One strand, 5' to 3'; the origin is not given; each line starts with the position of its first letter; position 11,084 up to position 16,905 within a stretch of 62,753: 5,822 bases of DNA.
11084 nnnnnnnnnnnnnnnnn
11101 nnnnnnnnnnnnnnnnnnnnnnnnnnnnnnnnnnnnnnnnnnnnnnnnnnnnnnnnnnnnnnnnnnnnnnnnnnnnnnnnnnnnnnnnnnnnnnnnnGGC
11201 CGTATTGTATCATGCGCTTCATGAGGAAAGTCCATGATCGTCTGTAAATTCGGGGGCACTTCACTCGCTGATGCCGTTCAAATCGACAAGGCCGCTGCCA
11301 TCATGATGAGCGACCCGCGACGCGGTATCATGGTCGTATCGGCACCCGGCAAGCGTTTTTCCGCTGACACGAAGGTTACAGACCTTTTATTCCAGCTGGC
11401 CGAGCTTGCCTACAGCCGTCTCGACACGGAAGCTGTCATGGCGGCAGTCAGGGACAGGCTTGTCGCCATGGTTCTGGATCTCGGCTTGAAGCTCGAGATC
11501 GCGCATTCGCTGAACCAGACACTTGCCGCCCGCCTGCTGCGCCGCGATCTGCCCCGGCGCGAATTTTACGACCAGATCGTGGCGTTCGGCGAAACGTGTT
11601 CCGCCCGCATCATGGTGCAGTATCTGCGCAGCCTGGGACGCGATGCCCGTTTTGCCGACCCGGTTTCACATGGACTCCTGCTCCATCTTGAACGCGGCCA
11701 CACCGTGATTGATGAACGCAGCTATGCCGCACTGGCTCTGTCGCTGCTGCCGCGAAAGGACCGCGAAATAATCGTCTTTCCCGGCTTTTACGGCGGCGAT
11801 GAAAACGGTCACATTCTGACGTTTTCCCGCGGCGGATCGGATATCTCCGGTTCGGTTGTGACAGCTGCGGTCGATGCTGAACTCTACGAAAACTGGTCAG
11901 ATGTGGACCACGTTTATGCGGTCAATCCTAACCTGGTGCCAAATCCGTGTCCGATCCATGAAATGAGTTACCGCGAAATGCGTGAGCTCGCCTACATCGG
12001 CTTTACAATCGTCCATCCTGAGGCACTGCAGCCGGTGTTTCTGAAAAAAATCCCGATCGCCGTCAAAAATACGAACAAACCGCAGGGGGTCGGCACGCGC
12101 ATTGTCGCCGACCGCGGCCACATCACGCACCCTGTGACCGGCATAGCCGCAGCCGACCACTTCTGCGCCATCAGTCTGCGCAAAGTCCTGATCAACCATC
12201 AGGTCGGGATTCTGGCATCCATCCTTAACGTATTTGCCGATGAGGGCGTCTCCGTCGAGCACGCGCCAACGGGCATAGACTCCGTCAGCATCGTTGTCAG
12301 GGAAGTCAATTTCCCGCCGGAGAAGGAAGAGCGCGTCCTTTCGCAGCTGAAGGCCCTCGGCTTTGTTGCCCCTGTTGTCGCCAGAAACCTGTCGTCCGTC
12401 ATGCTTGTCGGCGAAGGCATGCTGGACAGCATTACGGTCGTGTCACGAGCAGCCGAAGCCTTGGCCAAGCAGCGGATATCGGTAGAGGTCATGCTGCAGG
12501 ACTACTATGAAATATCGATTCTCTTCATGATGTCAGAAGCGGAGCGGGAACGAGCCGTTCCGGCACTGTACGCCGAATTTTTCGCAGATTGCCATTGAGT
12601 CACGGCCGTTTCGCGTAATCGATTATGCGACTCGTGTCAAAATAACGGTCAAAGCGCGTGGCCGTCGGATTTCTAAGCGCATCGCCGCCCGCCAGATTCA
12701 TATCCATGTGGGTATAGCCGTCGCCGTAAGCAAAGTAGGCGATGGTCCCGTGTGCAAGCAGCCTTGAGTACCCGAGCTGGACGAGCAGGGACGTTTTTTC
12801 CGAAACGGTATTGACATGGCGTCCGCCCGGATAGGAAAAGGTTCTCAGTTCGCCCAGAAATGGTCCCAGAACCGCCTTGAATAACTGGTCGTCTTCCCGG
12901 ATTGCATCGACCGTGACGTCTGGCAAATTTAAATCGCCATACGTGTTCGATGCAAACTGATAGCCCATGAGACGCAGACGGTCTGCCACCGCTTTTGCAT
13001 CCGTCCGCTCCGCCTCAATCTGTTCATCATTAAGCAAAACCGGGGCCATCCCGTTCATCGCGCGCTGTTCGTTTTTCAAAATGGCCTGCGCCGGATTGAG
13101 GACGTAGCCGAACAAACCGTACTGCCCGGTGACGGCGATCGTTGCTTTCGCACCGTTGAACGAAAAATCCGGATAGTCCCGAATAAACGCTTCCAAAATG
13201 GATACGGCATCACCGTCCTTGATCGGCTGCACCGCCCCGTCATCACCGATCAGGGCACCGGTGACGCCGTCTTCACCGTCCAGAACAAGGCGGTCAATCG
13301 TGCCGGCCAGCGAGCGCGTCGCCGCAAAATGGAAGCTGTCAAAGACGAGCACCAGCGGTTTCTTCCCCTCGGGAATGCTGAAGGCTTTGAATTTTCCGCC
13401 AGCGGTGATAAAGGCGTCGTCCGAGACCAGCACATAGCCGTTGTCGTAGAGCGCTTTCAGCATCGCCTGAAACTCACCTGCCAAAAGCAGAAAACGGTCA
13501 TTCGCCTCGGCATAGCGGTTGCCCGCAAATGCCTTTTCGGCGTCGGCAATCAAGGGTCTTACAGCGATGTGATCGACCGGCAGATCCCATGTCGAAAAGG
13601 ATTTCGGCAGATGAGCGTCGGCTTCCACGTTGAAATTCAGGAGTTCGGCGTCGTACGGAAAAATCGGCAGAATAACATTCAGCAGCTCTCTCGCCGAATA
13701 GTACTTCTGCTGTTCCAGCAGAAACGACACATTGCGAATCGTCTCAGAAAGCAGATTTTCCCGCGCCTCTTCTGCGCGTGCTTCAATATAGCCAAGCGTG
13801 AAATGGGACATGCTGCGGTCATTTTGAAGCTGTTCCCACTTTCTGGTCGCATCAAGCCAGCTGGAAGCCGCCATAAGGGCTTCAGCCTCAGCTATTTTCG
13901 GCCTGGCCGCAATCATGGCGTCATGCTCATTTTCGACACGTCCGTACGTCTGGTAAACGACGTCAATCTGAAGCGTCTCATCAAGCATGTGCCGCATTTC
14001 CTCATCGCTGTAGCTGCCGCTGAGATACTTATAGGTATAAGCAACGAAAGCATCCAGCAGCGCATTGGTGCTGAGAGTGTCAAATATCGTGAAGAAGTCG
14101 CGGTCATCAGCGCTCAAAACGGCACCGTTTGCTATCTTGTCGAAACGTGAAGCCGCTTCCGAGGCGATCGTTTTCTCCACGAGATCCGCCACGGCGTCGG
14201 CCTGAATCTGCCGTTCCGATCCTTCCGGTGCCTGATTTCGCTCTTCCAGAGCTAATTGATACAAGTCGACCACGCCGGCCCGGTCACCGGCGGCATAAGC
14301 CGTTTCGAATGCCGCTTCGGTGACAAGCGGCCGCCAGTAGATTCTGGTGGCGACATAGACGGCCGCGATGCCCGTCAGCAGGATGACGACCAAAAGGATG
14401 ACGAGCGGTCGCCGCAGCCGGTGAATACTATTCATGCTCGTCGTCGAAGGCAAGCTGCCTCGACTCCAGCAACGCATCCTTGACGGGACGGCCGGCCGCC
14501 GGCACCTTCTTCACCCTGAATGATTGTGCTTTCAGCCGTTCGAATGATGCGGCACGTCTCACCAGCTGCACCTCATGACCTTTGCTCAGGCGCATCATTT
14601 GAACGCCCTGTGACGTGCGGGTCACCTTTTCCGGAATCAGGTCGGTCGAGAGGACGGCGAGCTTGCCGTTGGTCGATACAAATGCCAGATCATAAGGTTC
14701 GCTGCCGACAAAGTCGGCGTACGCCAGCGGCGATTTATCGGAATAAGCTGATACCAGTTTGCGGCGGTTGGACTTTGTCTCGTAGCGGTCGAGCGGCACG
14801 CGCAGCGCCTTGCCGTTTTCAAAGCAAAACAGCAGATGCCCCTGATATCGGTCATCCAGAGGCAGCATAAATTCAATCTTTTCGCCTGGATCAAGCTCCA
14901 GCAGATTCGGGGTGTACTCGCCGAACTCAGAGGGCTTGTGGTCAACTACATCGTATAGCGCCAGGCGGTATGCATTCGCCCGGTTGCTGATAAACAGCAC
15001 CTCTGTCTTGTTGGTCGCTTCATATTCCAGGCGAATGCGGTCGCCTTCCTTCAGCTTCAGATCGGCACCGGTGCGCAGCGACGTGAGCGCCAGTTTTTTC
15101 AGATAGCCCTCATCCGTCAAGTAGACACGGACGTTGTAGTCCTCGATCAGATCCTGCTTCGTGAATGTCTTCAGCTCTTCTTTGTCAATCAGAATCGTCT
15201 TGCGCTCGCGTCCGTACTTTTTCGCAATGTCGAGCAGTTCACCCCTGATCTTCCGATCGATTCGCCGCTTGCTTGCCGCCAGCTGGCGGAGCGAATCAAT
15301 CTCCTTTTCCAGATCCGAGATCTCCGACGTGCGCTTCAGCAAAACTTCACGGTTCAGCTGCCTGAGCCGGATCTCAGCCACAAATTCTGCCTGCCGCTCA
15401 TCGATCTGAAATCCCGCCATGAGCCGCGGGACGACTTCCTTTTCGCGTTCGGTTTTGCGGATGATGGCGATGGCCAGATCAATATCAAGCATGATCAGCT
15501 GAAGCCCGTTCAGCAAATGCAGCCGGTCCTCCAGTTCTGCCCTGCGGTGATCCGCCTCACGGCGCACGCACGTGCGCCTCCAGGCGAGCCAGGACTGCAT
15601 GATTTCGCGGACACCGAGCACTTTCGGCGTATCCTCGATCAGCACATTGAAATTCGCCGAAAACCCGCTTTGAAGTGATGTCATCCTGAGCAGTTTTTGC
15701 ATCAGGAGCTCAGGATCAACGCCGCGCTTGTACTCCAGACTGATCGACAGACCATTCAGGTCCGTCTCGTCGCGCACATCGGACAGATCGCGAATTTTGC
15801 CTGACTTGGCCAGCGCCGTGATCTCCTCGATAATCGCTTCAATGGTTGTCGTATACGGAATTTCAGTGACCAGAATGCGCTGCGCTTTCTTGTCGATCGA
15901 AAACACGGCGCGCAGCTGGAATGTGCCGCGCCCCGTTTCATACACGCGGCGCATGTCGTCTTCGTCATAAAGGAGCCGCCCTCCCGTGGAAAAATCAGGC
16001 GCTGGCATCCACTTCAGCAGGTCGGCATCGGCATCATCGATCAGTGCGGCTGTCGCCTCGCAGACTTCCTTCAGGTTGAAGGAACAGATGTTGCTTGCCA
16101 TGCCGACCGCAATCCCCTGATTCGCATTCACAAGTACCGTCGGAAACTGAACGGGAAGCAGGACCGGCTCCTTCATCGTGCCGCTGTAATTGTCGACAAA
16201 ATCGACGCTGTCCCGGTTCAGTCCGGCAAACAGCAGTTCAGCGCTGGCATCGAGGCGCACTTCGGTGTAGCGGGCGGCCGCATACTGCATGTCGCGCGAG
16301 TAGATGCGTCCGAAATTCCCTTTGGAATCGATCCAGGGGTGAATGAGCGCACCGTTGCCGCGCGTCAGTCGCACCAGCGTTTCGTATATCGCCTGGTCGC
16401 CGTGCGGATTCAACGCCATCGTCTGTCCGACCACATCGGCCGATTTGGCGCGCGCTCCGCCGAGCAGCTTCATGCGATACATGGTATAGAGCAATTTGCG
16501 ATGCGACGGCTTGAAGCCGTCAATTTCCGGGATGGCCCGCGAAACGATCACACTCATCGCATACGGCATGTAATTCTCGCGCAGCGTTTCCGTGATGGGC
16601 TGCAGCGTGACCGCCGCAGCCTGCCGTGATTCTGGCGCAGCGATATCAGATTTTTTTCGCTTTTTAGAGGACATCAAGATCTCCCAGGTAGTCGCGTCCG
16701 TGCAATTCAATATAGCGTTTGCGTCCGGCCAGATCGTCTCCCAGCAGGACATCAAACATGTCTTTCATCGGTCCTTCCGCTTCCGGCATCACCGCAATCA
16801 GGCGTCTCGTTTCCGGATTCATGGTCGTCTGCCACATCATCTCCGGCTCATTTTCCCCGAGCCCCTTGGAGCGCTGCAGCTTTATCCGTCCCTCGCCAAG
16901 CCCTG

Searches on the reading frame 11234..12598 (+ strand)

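Call 23: search_protein_families(library=pfam, proteins=[window:11234-12598:+], max_evalue=0.0001)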
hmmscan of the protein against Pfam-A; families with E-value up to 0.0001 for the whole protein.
window:11234-12598:+ (454 aa): 5 families
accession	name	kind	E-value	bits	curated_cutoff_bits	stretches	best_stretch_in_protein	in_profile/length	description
PF00696.33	AA_kinase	-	3.2e-33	115.8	24.9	1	1-279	2-234/234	Amino acid kinase family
PF22468.2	ACT_9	-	5e-14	52.2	27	1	389-449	1-61/61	ACT domain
PF13840.12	ACT_7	-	2.7e-07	30.8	27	0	383-445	3-63/65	ACT domain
PF01842.31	ACT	-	1.9e-06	28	27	1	323-376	10-65/66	ACT domain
PF22629.2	ACT_AHAS_ss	-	1.7e-05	25.3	27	1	318-376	3-63/67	AHAS small subunit-like ACT domain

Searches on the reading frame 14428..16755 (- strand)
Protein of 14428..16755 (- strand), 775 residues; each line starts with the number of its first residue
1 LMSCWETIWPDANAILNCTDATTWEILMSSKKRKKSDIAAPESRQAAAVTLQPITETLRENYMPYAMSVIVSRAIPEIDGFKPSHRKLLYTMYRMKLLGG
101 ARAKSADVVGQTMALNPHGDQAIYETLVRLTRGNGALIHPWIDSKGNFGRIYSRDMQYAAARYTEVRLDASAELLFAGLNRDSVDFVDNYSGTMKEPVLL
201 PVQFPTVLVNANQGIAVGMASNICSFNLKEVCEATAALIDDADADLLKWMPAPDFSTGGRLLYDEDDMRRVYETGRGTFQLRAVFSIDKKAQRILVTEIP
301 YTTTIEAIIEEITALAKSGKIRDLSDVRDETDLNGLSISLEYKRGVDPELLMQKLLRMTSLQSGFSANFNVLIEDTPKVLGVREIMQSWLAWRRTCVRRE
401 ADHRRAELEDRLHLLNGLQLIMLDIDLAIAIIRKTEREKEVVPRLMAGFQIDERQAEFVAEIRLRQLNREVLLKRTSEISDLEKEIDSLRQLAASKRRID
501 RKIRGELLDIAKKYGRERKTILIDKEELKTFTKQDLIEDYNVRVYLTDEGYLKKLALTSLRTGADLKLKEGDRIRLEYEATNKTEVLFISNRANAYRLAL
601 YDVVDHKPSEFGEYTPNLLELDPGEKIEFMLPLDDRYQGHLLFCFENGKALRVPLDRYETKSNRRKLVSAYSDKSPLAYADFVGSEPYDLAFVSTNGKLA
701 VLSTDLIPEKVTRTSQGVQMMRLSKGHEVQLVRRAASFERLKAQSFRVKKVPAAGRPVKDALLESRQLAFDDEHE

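Call 23: search_protein_families(library=pfam, proteins=[window:14428-16755:-], max_evalue=0.0001)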
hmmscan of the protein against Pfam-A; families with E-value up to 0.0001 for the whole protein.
window:14428-16755:- (775 aa): 2 families
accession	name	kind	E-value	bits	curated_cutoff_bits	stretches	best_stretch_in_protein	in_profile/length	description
PF00521.26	DNA_topoisoIV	-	6.4e-121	404.7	31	1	73-506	1-430/432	DNA gyrase/topoisomerase IV, subunit A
PF03989.18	DNA_gyraseA_C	-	4.4e-10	39.3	27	0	689-730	2-42/48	DNA gyrase C-terminal domain, beta-propeller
